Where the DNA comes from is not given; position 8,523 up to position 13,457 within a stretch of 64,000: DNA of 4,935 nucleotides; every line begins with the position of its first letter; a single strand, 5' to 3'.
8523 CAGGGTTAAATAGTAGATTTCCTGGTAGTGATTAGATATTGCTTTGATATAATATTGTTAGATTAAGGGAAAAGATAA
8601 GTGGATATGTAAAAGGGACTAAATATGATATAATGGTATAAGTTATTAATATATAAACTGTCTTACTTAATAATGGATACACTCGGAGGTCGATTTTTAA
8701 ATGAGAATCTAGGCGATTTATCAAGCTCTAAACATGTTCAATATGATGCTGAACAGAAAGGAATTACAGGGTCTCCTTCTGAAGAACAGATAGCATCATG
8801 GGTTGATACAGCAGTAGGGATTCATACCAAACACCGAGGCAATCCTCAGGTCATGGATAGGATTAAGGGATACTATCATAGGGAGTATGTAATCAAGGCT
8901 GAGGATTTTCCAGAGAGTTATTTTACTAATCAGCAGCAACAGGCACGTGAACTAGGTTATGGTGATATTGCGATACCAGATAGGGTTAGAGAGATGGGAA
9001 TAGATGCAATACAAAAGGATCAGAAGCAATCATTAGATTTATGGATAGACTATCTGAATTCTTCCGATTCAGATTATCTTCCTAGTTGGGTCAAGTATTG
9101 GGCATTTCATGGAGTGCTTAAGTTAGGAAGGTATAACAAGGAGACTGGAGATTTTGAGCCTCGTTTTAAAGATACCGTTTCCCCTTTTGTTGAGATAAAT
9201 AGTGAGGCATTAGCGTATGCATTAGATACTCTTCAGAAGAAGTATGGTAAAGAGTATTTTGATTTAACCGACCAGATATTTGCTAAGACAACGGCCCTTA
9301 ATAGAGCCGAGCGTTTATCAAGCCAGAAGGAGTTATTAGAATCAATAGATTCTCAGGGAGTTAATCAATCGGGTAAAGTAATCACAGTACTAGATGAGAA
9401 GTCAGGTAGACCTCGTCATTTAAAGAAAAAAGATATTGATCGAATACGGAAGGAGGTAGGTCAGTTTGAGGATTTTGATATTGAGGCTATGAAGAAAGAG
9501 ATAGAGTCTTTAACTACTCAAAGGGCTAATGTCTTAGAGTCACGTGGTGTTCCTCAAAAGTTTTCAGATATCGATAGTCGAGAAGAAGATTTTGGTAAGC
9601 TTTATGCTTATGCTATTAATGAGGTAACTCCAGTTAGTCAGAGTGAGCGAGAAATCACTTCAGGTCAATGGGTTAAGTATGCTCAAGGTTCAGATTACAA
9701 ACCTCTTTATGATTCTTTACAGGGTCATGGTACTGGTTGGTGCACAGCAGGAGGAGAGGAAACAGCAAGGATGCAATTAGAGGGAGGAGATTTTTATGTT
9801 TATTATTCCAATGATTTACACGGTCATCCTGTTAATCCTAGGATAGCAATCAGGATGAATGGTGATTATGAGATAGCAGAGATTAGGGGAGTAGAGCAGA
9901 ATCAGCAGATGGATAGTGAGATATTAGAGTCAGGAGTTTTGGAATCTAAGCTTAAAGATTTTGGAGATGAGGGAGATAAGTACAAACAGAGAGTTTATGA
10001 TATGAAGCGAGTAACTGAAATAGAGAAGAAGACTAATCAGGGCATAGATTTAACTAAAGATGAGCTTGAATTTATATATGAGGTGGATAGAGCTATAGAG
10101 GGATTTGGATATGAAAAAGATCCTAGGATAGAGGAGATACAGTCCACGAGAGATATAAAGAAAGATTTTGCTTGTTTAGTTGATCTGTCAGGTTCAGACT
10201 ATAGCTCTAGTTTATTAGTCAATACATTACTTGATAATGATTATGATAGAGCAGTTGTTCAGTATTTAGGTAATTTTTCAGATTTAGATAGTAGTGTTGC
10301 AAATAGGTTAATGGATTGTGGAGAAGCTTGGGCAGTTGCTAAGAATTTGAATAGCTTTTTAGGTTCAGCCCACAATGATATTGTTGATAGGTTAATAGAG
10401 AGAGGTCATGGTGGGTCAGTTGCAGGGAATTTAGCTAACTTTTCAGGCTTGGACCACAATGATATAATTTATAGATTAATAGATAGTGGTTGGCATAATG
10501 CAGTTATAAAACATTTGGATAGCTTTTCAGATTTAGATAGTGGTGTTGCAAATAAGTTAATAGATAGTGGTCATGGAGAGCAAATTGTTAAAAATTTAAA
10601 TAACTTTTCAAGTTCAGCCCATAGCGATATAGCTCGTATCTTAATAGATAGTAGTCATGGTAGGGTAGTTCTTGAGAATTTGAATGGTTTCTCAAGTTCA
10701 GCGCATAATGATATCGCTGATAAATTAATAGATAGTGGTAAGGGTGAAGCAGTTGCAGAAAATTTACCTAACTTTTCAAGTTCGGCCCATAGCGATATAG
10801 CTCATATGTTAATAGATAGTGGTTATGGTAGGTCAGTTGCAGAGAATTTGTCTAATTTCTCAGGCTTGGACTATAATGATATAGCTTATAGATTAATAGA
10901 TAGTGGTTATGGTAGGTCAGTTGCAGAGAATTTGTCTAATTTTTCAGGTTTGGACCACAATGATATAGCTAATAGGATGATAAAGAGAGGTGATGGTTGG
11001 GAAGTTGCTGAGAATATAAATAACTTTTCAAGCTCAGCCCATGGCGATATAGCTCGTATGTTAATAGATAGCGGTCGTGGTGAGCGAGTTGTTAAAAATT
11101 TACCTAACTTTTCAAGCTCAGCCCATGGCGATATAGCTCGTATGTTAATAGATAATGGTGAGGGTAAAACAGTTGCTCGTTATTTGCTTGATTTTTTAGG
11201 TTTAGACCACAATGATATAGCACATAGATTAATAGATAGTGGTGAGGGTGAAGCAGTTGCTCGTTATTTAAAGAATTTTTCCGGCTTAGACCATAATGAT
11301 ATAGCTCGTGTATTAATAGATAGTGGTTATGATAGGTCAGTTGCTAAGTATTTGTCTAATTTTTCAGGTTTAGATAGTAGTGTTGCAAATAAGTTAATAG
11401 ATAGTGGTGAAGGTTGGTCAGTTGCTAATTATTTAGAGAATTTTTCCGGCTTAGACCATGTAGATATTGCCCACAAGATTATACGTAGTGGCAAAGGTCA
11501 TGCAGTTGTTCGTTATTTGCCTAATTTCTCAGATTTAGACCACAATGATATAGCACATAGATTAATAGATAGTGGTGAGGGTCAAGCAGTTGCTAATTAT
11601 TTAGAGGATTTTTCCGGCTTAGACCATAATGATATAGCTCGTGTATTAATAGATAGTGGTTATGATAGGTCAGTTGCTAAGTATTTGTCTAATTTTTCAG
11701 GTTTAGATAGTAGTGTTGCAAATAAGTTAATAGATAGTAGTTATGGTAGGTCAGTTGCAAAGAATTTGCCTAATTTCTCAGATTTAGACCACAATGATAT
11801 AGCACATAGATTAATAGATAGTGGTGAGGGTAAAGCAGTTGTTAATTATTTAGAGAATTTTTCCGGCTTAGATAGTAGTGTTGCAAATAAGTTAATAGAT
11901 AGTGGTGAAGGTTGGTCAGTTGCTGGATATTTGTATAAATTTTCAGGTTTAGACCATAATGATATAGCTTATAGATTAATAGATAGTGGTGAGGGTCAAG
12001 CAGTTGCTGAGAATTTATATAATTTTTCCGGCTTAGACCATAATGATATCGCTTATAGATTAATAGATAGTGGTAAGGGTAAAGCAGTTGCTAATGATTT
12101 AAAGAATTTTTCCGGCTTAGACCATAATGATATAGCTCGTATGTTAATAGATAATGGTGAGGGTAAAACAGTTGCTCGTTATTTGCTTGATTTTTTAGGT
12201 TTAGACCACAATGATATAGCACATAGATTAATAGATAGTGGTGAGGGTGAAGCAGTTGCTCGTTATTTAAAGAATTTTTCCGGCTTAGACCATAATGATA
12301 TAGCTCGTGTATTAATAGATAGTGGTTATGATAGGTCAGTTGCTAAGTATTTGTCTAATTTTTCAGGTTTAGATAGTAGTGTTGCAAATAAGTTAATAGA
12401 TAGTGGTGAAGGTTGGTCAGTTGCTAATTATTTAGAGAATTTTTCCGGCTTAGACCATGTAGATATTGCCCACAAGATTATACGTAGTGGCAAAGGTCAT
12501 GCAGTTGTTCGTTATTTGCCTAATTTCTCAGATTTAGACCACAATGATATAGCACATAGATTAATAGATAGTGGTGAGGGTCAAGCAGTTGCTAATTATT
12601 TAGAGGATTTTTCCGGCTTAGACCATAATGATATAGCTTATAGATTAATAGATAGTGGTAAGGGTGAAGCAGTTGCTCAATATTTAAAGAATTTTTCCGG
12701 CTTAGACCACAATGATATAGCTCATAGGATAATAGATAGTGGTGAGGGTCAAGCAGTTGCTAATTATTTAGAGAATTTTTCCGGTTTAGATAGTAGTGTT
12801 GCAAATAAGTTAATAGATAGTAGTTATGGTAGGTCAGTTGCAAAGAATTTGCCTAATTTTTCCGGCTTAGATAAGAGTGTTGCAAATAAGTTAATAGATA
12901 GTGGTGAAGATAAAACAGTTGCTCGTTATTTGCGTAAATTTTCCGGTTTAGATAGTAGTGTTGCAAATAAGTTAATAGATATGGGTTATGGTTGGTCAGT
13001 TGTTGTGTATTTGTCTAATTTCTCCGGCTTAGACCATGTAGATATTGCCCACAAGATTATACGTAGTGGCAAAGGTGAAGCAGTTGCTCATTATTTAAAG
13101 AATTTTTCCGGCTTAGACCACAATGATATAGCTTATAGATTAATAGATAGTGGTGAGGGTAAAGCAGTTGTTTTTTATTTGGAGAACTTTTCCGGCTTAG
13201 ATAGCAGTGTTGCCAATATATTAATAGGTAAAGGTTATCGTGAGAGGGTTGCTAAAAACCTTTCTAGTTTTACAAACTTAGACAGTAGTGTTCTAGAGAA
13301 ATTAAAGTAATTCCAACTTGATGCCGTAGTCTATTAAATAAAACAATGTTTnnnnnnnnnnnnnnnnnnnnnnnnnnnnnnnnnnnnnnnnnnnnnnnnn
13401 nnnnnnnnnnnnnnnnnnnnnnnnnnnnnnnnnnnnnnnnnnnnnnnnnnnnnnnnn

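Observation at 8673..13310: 1545-aa protein built from about 36 near-identical 27/28-residue tandem repeats with a few hypervariable positions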

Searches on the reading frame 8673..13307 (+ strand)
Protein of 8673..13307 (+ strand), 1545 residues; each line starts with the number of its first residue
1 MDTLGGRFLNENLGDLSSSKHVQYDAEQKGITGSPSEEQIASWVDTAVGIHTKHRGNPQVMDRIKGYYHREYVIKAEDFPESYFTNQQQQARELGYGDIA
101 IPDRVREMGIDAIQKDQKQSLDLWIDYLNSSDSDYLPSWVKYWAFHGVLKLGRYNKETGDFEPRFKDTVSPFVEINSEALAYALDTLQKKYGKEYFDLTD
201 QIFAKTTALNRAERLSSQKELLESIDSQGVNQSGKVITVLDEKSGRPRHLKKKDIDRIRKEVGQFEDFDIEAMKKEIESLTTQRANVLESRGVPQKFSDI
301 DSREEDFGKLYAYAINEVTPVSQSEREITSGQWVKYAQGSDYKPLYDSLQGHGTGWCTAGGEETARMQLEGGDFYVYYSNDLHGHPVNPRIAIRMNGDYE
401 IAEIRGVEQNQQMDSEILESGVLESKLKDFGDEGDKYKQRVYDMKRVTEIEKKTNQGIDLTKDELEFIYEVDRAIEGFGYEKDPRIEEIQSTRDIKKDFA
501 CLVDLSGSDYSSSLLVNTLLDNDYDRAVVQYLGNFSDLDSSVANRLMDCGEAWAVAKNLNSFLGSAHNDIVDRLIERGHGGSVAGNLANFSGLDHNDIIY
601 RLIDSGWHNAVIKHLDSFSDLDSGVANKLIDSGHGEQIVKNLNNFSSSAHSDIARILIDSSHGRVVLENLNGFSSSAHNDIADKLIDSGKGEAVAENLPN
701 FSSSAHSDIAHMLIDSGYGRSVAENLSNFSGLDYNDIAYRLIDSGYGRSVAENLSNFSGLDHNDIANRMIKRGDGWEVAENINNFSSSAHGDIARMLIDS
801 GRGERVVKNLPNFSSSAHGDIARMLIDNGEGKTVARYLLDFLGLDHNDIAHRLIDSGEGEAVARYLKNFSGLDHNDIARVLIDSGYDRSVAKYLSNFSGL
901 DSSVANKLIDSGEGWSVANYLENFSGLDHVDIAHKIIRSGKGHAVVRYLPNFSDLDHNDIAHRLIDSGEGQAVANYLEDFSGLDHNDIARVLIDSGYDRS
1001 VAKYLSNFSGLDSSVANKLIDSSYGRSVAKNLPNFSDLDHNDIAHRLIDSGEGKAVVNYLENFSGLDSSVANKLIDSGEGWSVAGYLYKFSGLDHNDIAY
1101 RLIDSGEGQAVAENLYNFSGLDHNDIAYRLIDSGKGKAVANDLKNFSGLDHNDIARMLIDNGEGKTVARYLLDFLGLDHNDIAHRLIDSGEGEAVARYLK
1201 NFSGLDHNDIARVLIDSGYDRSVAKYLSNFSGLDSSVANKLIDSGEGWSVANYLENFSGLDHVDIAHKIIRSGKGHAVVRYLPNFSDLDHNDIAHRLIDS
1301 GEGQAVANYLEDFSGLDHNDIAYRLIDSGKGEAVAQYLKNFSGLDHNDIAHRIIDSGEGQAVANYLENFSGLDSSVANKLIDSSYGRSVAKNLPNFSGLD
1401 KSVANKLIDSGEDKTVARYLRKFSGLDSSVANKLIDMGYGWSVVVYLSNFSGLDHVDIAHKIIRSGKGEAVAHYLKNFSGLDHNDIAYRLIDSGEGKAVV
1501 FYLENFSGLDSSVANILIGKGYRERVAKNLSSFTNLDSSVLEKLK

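Call 5: search_protein_families(library=pfam, proteins=[window:8673-13307:+], max_evalue=1)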
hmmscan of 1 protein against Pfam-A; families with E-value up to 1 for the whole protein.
window:8673-13307:+ (1545 aa): 17 families
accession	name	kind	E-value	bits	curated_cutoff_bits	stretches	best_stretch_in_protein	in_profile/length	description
PF17193.9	MukF_C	-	9.1e-12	45.9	27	0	971-996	98-123/158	MukF C-terminal domain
PF07527.18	Hairy_orange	-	2.5e-09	37.7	25.3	0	890-909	13-32/40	Hairy Orange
PF21478.3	GcvP2_C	-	1.4e-07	31.8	27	0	588-611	43-66/122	Glycine dehydrogenase, C-terminal domain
PF25181.1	Phage_Bbp19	-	3.9e-07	30.2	25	0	1045-1069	2-26/61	Bbp19-like phage protein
PF25082.1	GIPC1_GH2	-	9.3e-07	29.6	27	0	1333-1361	29-57/91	GIPC1-3 GH2 domain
PF21673.2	CCDC93_N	-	8.2e-06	26.4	24.4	0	596-632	8-44/110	CCDC93 protein N-terminal domain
PF16798.10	DUF5069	-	8.2e-06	26.4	27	0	832-868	39-75/133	Domain of unknown function (DUF5069)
PF05995.18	CDO_I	-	9.1e-06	25.8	23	0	1138-1166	42-70/170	Cysteine dioxygenase type I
PF05201.20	GlutR_N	-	8.6e-05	22.8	27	0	1331-1376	61-106/151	Glutamyl-tRNAGlu reductase, N-terminal domain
PF10816.13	DUF2760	-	0.0013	19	25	0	960-1035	36-109/124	Domain of unknown function (DUF2760)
PF18832.6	LPD18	-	0.0095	16.5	26.8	0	650-685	43-78/86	Large polyvalent protein-associated domain 18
PF00637.26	Clathrin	-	0.016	15.4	29.6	0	1179-1216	45-82/143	Region in Clathrin and VPS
PF02765.23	POT1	-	0.019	15.2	29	0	893-938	34-76/140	Telomeric single stranded DNA binding POT1/CDC13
PF02845.22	CUE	-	0.019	15.1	21.1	0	869-887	12-30/42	CUE domain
PF22448.1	RepB_primase_C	-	0.025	14.9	26.1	0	617-641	2-26/54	RepB DNA-primase C-terminal helical domain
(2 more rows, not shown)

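Call 79: list_cluster_members(proteins=[window:8673-13307:+, window:13355-16126:-, window:16557-18473:-, window:916-3738:+])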
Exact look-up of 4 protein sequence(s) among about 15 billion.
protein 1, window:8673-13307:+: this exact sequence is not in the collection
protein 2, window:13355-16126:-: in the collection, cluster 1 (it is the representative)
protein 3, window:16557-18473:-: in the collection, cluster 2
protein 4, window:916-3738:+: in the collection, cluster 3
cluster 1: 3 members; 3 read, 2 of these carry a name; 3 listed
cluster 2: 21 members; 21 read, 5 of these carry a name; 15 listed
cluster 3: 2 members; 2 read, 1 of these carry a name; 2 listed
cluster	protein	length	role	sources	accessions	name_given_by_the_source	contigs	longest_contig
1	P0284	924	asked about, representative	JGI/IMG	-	DNA gyrase subunit A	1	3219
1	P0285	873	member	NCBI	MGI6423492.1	MAG: DNA gyrase subunit A [Candidatus Dojkabacteria bacterium]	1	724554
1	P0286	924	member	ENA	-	-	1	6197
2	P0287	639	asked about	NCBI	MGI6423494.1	MAG: DNA gyrase/topoisomerase IV subunit B [Candidatus Dojkabacteria bacterium]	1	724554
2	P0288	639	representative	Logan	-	-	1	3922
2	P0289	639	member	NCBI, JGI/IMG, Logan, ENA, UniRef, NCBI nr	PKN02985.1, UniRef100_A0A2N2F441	DNA topoisomerase IV subunit B [Candidatus Dojkabacteria bacterium HGW-Dojkabacteria-1] | DNA topoisomerase (ATP-hydrolyzing) n=1 Tax=Candidatus Dojkabacteria bacterium ... | MAG: DNA topoisomerase IV subunit B [Candidatus Dojkabacteria bacterium ...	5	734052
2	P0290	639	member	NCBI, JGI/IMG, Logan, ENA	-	DNA gyrase subunit B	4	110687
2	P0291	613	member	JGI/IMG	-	DNA gyrase subunit B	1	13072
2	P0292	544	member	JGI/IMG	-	DNA gyrase subunit B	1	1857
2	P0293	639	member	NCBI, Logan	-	-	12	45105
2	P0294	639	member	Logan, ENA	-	-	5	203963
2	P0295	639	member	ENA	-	-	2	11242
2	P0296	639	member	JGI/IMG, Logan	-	-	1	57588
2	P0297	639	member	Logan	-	-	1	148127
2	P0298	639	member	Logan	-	-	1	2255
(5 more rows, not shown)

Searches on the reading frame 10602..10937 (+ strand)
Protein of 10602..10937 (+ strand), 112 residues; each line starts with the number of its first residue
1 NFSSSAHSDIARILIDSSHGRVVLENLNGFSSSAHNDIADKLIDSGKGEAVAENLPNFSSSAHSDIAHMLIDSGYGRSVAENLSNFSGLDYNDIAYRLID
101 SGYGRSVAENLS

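Call 52: search_protein_representatives(alignment_id=A4)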
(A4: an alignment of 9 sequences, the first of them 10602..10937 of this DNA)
Query: 9 sequences, 112 profile positions. Proteins with E-value up to 0.001 (for the whole library): 987; up to 1e-10: 597; up to 1e-30: 215. The best 150 are listed.
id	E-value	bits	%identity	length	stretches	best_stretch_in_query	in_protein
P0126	2.5e-248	823.0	-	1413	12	1-111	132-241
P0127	2.0e-217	723.4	-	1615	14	1-111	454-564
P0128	1.6e-205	685.1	-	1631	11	5-109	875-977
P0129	2.0e-200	668.7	-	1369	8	1-111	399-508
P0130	1.6e-194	649.7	-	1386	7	1-111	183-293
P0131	4.2e-182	609.7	-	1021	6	1-111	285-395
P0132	4.3e-182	609.7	-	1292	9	2-110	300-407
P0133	2.0e-159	536.7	-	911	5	1-112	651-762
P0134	2.6e-158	533.1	-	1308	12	4-109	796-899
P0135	5.4e-146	493.4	-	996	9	10-110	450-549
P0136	3.6e-143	484.4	-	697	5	1-111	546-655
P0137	2.9e-142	481.4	-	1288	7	4-112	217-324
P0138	4.0e-136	461.7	-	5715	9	19-107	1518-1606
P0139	8.1e-135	457.4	-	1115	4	1-112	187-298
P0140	9.0e-135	457.3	-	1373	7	9-111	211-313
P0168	3.2e-86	301.0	-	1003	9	2-106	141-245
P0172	1.9e-79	279.1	-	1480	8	1-112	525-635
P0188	3.0e-70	249.5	-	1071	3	1-111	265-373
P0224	2.4e-56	204.8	-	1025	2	1-98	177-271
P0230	2.3e-54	198.4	-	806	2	2-103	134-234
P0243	5.1e-50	184.4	-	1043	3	9-101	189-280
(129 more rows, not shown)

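Call 57: search_protein_families(library=pfam, proteins=[P0130, P0243, P0230, P0188, P0172, P0224, P0168, P0127], max_evalue=0.01)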
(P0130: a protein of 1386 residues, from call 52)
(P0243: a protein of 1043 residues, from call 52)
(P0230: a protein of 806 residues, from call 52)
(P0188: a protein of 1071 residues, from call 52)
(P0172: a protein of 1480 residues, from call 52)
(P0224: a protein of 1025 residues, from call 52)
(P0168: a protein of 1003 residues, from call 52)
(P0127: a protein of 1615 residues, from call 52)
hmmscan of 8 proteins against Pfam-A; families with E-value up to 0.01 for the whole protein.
P0130 (1386 aa): 1 family
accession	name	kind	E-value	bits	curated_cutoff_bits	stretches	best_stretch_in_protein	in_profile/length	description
PF05185.22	PRMT5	-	5.1e-06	26.9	22.9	0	33-88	42-99/171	PRMT5 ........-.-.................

P0243 (1043 aa): 0 families

P0230 (806 aa): 0 families

P0188 (1071 aa): 1 family
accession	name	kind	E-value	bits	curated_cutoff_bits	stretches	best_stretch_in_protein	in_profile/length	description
PF25082.1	GIPC1_GH2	-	0.00033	21.4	27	0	91-117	29-55/91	GIPC1-3 GH2 domain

P0172 (1480 aa): 0 families

P0224 (1025 aa): 1 family
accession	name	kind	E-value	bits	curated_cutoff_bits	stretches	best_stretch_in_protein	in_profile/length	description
PF08281.18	Sigma70_r4_2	-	9.8e-06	25.6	25.7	0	88-107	17-36/54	Sigma-70, region 4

P0168 (1003 aa): 0 families

P0127 (1615 aa): 1 family
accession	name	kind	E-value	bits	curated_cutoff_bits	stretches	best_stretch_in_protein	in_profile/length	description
PF25082.1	GIPC1_GH2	-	5.1e-05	24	27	0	476-503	30-57/91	GIPC1-3 GH2 domain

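Call 58: list_cluster_members(proteins=[P0126, P0127, P0128, P0129, P0130, P0138, P0243, P0230, P0188, P0133])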
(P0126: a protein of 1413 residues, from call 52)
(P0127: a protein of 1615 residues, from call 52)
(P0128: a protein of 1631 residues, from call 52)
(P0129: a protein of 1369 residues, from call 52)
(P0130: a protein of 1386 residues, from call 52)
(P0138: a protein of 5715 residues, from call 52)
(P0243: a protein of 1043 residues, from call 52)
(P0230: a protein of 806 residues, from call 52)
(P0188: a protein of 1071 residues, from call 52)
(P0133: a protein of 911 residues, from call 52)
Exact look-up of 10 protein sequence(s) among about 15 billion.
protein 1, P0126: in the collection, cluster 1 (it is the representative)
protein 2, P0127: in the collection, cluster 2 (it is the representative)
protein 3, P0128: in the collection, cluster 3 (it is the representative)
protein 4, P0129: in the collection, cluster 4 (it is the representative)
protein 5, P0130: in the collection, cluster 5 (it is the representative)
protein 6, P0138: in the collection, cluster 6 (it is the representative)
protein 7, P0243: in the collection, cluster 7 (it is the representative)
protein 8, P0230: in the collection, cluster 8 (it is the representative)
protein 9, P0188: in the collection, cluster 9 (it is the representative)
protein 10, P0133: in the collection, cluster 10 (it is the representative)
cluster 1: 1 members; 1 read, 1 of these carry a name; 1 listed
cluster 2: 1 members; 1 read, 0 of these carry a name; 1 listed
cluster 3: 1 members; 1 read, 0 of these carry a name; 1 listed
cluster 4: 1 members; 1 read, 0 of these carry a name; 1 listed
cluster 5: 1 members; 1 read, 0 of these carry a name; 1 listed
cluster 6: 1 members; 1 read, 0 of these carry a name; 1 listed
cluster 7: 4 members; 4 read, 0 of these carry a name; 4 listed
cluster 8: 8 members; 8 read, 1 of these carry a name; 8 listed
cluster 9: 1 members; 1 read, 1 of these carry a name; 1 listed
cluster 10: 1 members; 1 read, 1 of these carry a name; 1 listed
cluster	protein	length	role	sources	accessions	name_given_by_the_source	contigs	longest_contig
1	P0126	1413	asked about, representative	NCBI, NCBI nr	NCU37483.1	hypothetical protein EOL96_00240 [Candidatus Saccharibacteria bacterium] | hypothetical protein [Candidatus Saccharibacteria bacterium]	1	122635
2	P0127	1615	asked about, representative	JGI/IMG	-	-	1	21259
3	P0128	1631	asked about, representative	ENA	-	-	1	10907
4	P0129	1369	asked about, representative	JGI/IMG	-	-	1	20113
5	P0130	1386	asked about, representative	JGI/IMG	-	-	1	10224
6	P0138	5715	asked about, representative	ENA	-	-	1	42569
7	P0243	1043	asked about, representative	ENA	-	-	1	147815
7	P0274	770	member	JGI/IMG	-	-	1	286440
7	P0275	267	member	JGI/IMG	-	-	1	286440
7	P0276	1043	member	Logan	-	-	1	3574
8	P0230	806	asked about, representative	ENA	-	-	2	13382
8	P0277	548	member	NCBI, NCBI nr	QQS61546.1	MAG: hypothetical protein IPN70_01280 [Candidatus Moraniibacteriota bacterium] | MAG: hypothetical protein IPN70_01280 [Candidatus Moranbacteria bacterium]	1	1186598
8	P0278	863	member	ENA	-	-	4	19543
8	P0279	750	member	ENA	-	-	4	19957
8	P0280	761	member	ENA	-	-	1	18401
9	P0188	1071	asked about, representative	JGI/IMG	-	hypothetical protein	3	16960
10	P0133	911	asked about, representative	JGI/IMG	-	hypothetical protein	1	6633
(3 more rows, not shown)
